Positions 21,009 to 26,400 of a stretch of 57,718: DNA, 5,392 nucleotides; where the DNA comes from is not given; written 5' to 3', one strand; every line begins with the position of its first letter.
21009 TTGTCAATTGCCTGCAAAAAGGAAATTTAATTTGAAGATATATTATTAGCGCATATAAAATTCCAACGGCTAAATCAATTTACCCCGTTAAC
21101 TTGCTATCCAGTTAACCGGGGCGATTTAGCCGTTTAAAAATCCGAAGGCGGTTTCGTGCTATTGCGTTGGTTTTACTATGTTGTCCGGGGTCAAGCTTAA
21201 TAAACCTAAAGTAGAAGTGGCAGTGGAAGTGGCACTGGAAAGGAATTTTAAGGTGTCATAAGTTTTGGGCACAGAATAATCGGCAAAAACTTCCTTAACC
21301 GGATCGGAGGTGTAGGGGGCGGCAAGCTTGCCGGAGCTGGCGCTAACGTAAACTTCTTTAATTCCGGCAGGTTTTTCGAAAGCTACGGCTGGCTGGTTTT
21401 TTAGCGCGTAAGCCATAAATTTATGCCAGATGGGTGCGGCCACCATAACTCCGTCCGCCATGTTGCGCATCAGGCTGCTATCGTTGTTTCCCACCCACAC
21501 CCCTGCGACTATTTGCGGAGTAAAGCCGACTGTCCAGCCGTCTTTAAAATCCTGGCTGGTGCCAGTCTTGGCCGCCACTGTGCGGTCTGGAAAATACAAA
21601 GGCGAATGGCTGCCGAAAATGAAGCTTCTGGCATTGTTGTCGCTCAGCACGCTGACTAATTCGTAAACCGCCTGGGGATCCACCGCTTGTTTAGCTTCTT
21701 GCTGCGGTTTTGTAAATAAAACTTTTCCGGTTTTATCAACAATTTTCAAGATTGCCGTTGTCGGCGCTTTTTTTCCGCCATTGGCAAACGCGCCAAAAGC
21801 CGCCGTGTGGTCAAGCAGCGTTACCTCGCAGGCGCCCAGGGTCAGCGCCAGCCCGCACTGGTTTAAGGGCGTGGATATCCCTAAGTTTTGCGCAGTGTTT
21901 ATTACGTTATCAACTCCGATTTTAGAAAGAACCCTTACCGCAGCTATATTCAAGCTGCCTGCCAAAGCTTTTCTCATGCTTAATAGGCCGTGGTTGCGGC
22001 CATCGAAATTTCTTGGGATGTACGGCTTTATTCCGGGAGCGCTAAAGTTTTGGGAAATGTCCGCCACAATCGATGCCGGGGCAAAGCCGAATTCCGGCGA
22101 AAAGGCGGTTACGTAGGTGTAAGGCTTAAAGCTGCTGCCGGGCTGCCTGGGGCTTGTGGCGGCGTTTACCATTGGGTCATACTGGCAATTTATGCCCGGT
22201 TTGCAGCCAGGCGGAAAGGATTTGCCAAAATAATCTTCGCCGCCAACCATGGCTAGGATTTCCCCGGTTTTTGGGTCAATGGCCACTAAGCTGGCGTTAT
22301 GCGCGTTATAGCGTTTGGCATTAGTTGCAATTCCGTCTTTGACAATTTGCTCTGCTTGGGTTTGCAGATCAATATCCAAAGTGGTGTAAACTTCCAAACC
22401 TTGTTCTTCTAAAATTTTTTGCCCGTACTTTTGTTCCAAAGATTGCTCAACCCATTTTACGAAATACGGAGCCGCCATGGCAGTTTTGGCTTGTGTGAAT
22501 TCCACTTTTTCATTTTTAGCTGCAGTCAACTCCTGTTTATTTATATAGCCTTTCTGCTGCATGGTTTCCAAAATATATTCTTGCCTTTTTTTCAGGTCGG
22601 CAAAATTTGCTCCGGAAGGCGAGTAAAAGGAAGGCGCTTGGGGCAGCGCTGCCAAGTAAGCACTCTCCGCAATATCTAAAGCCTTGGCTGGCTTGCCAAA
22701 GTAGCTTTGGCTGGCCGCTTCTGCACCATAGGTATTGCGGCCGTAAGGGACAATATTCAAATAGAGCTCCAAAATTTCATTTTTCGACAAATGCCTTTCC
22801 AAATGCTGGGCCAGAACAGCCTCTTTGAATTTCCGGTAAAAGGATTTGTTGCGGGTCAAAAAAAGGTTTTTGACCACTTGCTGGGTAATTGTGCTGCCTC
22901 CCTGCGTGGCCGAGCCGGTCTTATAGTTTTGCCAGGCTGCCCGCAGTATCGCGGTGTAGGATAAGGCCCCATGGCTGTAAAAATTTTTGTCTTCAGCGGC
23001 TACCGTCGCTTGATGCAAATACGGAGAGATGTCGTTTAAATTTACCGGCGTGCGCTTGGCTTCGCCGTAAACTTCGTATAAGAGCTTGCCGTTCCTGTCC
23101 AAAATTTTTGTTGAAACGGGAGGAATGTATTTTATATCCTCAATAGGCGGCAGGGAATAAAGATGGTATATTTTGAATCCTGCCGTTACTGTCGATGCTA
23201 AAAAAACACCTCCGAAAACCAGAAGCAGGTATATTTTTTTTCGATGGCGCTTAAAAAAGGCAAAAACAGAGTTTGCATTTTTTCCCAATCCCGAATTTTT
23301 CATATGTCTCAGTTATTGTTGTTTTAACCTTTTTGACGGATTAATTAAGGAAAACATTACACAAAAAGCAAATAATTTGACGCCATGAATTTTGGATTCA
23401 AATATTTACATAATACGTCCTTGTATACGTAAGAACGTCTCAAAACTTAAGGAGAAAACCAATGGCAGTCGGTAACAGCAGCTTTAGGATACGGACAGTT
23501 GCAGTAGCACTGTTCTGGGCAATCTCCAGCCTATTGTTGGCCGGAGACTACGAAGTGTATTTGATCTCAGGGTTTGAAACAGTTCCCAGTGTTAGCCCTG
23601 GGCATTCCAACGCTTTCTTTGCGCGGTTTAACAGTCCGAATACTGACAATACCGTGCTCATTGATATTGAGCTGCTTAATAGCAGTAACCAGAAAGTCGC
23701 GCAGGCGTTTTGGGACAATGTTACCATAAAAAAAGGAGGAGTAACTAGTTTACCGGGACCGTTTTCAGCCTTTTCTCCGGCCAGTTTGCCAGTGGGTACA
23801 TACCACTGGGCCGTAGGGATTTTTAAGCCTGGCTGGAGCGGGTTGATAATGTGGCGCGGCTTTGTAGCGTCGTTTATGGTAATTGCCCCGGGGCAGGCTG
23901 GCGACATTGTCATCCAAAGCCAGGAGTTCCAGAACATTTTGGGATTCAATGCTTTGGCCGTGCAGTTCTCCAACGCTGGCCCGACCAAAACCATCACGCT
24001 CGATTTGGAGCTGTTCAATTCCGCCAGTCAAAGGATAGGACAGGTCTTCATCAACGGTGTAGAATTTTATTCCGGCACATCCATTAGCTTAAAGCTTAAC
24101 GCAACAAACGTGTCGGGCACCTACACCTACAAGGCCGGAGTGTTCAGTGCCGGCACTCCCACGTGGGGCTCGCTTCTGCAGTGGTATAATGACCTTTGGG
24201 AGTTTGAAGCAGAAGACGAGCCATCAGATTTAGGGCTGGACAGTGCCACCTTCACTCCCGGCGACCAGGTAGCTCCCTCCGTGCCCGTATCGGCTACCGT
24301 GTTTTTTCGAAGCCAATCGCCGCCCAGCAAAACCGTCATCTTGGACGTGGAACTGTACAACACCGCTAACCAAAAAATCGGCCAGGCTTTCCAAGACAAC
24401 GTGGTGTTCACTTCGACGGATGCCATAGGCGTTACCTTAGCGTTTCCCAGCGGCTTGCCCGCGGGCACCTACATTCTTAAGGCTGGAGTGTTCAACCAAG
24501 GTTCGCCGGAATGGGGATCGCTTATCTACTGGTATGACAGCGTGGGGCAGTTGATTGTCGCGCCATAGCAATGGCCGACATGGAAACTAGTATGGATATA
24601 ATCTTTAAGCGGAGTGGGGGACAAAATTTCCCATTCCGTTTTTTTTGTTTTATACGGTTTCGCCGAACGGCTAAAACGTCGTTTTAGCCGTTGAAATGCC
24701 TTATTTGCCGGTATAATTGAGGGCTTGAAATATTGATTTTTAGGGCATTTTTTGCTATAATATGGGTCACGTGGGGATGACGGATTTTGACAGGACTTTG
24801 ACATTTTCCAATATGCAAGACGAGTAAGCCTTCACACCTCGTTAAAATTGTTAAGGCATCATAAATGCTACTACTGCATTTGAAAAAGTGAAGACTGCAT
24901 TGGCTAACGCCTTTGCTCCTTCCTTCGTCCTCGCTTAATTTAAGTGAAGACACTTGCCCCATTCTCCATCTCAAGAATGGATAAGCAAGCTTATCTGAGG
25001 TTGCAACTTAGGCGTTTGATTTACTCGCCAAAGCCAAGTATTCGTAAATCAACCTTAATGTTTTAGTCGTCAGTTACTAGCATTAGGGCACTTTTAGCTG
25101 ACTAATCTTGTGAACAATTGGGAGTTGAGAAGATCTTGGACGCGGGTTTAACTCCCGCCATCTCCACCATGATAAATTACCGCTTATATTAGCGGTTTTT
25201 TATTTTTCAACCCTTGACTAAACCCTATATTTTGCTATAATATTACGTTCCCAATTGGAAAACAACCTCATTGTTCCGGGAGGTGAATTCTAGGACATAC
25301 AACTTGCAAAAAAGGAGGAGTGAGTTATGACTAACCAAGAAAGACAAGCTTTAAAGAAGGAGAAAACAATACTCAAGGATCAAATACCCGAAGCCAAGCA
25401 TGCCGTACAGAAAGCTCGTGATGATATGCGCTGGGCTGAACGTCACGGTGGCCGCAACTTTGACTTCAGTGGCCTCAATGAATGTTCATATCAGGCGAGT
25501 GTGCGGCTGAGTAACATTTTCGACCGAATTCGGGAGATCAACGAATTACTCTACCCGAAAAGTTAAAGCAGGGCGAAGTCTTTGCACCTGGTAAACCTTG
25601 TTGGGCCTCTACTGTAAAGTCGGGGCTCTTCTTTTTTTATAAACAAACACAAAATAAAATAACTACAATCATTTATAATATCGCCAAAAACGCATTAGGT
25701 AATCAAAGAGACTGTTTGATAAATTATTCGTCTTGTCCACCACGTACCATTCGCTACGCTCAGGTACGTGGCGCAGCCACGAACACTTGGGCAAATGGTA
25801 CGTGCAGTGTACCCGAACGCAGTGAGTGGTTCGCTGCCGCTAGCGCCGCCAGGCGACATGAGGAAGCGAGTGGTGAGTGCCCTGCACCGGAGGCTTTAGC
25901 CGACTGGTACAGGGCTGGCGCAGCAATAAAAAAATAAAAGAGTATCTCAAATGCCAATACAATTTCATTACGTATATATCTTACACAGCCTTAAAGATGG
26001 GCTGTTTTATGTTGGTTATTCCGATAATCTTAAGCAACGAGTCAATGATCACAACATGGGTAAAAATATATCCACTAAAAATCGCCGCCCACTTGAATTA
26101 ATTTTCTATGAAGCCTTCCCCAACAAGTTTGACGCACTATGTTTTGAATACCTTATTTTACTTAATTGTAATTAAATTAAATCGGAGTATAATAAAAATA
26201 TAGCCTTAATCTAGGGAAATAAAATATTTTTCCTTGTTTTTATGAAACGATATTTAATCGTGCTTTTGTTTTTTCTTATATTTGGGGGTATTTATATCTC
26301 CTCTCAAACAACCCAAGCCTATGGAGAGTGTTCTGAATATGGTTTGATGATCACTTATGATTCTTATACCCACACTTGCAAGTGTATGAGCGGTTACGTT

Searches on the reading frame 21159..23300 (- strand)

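Call 15: search_protein_families(library=pfam, proteins=[window:21159-23300:-], max_evalue=0.00001)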
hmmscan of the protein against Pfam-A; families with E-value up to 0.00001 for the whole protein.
window:21159-23300:- (713 aa): 2 families
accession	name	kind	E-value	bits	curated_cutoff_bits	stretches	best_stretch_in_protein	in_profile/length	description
PF00912.28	Transgly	-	4.4e-64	215.6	27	1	71-248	2-178/178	Transglycosylase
PF00905.27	Transpeptidase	-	1.9e-23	83.6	22.1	1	337-629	2-298/299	Penicillin binding protein transpeptidase domain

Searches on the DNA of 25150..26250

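Call 65: search_rna_families(source=window, start=25150, end=26250, threshold=evalue, max_evalue=1)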
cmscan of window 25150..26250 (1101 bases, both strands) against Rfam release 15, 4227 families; matches with E-value up to 1: 2.
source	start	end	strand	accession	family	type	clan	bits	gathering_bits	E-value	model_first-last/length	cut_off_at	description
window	25150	25169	+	RF00023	tmRNA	Gene;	CL00001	20.6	47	4.2e-06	355-374/374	5'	transfer-messenger RNA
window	25171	25210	-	RF00125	IS128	Gene; sRNA;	-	18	80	0.56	158-198/209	no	IS128 RNA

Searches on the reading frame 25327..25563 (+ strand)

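Call 4: search_protein_families(library=pfam, proteins=[window:25327-25563:+], max_evalue=0.1)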
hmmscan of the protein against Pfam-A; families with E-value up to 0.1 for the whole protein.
window:25327-25563:+ (79 aa): 2 families
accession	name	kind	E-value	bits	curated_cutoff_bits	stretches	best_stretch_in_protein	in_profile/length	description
PF04325.18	DUF465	-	0.028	14.8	25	1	3-20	27-44/48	Protein of unknown function (DUF465)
PF03449.20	GreA_GreB_N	-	0.063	13.9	24.5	0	1-33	3-36/71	Transcription elongation factor, N-terminal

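Call 79: search_protein_families(library=ncbifam, proteins=[window:25327-25563:+], max_evalue=0.00001)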
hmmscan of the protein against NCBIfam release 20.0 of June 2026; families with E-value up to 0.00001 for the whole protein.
window:25327-25563:+ (79 aa): 0 families

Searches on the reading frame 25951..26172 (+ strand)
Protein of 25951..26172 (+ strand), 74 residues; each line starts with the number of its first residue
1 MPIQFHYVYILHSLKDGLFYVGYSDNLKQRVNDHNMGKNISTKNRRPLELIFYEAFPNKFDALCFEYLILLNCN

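Call 4: search_protein_families(library=pfam, proteins=[window:25951-26172:+], max_evalue=0.1)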
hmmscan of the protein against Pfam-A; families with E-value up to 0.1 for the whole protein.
window:25951-26172:+ (74 aa): 3 families
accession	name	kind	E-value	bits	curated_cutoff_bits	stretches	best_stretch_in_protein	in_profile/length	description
PF01541.30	GIY-YIG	-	9.8e-17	61.5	22.6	1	6-70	2-69/78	GIY-YIG catalytic domain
PF10544.15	T5orf172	-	0.0014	19.5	20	1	7-55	2-49/101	T5orf172 domain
PF20815.3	GIY_YIG_2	-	0.087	13.2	22.4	1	9-40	24-57/153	GIY-YIG catalytic domain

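Call 79: search_protein_families(library=ncbifam, proteins=[window:25951-26172:+], max_evalue=0.00001)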
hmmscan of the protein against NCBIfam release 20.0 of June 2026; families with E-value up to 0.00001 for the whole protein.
window:25951-26172:+ (74 aa): 0 families
